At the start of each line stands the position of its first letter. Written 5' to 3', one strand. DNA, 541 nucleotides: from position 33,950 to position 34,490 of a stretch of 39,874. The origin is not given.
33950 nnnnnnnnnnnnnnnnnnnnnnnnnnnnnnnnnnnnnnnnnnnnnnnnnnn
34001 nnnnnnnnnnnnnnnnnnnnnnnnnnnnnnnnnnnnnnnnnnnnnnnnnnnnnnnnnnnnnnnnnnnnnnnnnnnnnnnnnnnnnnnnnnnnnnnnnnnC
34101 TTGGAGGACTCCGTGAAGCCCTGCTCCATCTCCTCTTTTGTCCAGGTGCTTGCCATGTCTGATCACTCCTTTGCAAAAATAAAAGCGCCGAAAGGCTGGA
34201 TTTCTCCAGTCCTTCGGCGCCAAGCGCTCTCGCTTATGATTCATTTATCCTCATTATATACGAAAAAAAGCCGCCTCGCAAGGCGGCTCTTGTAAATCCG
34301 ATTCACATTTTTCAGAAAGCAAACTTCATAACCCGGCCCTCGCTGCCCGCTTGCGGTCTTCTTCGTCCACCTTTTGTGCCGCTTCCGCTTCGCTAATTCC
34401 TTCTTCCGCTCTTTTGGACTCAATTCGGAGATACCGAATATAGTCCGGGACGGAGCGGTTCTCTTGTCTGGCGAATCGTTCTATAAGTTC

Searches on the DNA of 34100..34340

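Call 36: search_rna_families(source=window, start=34100, end=34340, threshold=evalue, max_evalue=10, show_alignments=3)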
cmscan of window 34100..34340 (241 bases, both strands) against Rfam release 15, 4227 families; matches with E-value up to 10: 25.
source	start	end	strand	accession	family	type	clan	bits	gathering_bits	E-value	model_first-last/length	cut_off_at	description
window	34176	34287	-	RF02869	ncS025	Gene; sRNA;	-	22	46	0.055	1-85/85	no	Burkholderia sRNA 25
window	34152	34296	+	RF02356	BjrC1505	Gene; sRNA;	-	21.7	50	0.032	1-140/140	no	Alphaproteobacterial sRNA BjrC1505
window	34259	34324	-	RF02538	TarB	Gene; sRNA;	-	18.7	80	0.23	1-79/79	no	Vibrio ToxT activated RNA TarB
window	34265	34291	-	RF00106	RNAI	Gene; antisense;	-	18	47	0.31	73-99/102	no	RNAI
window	34235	34296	+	RF01859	Phe_leader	Cis-reg; leader;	-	17.4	55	1.4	1-125/125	no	Phenylalanine leader peptide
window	34261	34340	-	RF01859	Phe_leader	Cis-reg; leader;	-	16.6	55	2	50-125/125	5'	Phenylalanine leader peptide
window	34174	34294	-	RF02969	DUF3800-I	Gene; sRNA;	-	16.4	44.2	3.4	1-115/115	no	DUF3800-I RNA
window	34263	34340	-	RF00126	ryfA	Gene; sRNA;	-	16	80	0.037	215-296/296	5'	ryfA RNA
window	34263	34296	-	RF01388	isrD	Gene; sRNA;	-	16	37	0.75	1-51/51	no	isrD Hfq binding RNA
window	34228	34299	+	RF02059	STnc50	Gene; sRNA;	-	15.3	55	5.1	1-84/84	no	Salmonella enterica sRNA STnc40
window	34179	34225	-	RF04001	mir-7918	Gene; miRNA;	-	14.3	80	2.8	1-58/58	no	mir-7918 microRNA precursor family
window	34269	34337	-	RF00137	SNORD83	Gene; snRNA; snoRNA; CD-box;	-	14.3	35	5.3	1-78/78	no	Small nucleolar RNA SNORD83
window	34258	34320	-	RF00236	ctRNA_pGA1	Gene; antisense;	-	14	45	2.2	1-79/79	no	ctRNA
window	34264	34325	-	RF02552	RcsR1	Gene; sRNA;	-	13.6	60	2.2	1-96/96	no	RcsR1 sRNA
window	34267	34291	+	RF00106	RNAI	Gene; antisense;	-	13.5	47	3.3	74-98/102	no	RNAI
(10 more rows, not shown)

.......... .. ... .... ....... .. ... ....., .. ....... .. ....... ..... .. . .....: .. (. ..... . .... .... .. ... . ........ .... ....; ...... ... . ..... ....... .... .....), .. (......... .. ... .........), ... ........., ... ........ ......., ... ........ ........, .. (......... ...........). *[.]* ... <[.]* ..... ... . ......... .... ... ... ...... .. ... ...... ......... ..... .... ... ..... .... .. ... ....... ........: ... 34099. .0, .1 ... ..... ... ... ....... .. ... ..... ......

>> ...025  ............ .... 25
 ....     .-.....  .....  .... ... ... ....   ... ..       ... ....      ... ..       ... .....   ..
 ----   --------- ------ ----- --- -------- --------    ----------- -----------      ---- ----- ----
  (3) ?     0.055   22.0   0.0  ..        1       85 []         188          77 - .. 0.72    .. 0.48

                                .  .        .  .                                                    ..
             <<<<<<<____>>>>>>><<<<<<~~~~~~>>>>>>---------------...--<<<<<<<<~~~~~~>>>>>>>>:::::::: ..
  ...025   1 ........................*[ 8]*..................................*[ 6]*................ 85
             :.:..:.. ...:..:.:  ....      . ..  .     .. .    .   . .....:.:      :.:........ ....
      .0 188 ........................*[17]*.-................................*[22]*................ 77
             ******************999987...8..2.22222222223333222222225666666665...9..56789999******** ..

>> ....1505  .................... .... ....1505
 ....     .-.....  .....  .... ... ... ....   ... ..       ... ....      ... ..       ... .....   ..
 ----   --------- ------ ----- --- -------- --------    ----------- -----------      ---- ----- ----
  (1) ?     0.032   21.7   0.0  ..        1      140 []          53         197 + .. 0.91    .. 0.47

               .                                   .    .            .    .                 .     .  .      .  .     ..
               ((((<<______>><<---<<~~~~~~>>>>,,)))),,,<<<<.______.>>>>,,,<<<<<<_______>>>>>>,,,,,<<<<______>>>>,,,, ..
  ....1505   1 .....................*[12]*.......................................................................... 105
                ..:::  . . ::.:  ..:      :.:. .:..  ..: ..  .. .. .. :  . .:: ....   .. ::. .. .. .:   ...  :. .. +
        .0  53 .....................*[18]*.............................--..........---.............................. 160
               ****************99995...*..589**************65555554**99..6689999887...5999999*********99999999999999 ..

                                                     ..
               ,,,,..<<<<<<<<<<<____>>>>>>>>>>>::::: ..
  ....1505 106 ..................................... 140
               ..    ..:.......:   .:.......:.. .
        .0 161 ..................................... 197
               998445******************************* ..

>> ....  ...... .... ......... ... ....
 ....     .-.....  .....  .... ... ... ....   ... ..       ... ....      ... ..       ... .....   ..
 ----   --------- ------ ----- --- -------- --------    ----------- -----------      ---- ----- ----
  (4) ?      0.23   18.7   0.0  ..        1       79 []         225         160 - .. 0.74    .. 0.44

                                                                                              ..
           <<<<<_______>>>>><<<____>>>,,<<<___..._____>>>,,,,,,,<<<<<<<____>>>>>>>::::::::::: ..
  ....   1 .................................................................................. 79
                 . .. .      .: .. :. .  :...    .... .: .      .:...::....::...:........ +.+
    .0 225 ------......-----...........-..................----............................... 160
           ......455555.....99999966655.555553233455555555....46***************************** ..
